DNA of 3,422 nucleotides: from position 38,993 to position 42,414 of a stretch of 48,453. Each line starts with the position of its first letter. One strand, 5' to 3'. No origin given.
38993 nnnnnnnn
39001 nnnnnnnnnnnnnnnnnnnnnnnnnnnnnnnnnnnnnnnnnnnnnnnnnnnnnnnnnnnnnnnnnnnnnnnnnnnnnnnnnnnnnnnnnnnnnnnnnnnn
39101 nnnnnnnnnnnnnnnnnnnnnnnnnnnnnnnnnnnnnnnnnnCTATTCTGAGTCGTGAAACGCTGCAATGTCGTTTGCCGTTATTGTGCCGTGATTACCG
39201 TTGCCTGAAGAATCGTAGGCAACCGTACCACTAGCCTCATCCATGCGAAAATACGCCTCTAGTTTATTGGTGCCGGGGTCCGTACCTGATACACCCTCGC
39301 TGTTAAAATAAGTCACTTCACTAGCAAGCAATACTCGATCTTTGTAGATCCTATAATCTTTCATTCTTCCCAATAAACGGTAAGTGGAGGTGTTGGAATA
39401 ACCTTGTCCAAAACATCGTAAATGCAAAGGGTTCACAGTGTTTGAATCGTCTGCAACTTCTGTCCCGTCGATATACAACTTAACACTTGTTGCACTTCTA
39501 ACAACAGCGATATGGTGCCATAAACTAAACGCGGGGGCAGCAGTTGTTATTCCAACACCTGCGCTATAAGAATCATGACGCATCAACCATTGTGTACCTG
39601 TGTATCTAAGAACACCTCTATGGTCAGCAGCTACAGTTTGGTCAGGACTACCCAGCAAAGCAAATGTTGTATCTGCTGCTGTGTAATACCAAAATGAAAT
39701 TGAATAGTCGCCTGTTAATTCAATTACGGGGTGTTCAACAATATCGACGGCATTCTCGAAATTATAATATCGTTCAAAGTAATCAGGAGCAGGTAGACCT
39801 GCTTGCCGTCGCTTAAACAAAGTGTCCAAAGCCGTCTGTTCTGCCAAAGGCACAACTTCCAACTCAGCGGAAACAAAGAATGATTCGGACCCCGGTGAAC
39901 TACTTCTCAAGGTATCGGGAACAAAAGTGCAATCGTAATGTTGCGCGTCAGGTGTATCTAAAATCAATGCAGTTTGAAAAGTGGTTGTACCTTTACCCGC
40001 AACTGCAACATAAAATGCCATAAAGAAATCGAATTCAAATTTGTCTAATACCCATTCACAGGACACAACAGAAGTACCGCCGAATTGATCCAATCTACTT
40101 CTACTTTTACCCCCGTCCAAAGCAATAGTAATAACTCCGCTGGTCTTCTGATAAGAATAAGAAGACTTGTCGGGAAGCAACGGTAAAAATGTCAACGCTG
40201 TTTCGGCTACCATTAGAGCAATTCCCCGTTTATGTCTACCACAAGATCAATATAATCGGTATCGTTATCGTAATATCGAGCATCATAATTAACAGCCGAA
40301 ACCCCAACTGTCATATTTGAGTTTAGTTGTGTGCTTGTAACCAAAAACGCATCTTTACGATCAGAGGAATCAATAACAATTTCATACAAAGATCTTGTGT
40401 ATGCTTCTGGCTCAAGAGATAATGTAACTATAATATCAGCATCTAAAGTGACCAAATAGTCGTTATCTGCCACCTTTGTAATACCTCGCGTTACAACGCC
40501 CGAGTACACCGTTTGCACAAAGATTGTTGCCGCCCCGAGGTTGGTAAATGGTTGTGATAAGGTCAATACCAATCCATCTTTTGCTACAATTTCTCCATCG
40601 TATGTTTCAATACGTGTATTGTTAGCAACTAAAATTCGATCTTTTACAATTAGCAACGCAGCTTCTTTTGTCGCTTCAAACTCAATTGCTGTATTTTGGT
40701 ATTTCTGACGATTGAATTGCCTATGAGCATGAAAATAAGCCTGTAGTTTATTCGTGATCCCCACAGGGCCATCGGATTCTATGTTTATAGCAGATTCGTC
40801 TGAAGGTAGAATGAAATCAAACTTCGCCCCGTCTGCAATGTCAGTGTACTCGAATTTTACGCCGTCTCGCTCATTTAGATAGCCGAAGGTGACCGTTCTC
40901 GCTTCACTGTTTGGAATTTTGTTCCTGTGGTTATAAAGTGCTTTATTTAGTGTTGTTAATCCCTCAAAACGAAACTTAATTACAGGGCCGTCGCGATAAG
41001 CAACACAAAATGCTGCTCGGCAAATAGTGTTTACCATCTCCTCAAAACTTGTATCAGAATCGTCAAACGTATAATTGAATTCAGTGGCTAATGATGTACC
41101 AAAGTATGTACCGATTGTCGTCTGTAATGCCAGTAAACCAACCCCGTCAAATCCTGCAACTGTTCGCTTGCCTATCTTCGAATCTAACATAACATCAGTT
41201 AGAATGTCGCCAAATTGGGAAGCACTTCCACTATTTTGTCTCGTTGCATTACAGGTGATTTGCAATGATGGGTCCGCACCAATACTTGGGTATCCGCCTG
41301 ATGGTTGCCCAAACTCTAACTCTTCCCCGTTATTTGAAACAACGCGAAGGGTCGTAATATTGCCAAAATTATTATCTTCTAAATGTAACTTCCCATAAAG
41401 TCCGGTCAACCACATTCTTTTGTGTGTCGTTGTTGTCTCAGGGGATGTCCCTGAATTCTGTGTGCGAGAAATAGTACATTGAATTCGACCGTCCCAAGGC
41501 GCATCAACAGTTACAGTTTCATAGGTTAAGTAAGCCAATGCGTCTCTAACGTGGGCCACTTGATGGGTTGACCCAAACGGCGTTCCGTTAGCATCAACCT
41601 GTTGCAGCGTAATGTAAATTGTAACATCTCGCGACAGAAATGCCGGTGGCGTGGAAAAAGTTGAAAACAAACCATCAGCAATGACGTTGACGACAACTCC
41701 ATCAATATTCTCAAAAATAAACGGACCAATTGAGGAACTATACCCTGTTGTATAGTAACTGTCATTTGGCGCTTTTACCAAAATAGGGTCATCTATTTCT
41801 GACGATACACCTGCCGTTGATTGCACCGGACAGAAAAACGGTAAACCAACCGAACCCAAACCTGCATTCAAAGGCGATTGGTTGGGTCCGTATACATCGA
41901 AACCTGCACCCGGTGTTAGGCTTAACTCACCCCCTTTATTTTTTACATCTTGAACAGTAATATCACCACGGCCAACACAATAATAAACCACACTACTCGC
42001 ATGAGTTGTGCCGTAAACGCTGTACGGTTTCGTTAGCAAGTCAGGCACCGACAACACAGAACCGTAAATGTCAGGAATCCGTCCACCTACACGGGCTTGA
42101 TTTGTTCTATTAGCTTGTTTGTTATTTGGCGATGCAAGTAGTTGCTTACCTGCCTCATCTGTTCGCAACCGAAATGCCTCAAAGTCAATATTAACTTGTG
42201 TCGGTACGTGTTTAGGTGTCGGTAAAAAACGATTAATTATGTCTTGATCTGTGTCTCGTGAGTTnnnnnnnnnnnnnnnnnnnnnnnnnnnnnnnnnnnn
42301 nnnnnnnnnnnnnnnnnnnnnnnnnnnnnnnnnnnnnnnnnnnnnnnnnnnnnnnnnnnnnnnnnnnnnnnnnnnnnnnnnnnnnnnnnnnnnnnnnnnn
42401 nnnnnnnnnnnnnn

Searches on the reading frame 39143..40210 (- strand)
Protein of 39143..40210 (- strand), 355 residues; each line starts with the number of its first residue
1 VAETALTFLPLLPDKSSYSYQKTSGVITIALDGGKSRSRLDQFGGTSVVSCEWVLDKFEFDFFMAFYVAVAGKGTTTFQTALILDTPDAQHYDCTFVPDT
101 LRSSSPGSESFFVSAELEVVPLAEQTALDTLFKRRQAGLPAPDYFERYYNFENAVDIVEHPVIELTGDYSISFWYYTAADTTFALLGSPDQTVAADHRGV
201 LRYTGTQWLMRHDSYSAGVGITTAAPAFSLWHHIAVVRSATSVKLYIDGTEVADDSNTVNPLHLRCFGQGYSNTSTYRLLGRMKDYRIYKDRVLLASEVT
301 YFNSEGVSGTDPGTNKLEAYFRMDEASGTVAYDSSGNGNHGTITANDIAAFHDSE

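Call 41: search_protein_families(library=phrogs, proteins=[window:39143-40210:-], max_evalue=0.00001)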
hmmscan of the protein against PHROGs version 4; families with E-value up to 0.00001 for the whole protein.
window:39143-40210:- (355 aa): 3 families
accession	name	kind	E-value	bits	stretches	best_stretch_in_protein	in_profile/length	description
phrog_384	-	head and packaging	1.2e-14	55.5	1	8-155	135-271/393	virion structural protein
phrog_3545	-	unknown function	1.6e-10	40.8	1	166-293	817-963/1115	-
phrog_8510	-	head and packaging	7.3e-06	25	1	227-299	814-893/1348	virion structural protein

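Call 50: search_protein_families(library=pfam, proteins=[window:39143-40210:-], max_evalue=0.01)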
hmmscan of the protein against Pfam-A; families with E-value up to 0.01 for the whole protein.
window:39143-40210:- (355 aa): 1 family
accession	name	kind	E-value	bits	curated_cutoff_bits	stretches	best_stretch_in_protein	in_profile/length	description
PF13385.13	Laminin_G_3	-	3.3e-15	57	27.6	1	161-299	12-150/151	Concanavalin A-like lectin/glucanases superfamily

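Call 52: find_homologous_proteins(query=window:39143-40210:-)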
Query window:39143-40210:- (355 aa): 9 proteins with E <= 0.001 among 4771 candidates.
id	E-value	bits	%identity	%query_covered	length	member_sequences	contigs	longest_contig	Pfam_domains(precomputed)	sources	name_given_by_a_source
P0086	1.5e-234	796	99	100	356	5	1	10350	PF13385.14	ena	-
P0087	1.1e-148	513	65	100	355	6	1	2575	PF13385.14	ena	-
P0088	4.8e-18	84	38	34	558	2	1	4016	PF13385.14,PF02210.32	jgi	-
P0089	9.2e-9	53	25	55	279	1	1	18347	PF13385.14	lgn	-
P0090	9.6e-8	50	63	8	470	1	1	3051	PF12389.14,PF13385.14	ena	-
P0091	1.7e-5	43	53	15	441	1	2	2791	PF00354.25,PF13385.14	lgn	-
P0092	2.4e-4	39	50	11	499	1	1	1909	PF13205.13,PF13385.14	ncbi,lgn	-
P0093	4.3e-4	38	34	42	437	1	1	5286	PF00354.25,PF13385.14,PF13004.14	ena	-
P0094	7.7e-4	37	41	18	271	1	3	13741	PF13385.14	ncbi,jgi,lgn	-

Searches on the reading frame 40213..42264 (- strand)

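Call 41: search_protein_families(library=phrogs, proteins=[window:40213-42264:-], max_evalue=0.00001)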
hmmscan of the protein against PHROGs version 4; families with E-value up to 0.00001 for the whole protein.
window:40213-42264:- (683 aa): 5 families
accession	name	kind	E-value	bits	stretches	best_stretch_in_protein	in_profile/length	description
phrog_469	-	tail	7.3e-113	379.4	2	176-673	404-900/903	tail protein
phrog_24367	-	unknown function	5.6e-22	78.9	1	43-131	123-211/408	-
phrog_31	-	tail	1.4e-09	37.3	1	396-668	587-849/1565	central tail fiber J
phrog_31307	-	tail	7.1e-08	33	1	44-178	110-247/276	tail protein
phrog_22849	-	tail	9.3e-07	29.3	1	614-677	29-92/390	tail fiber protein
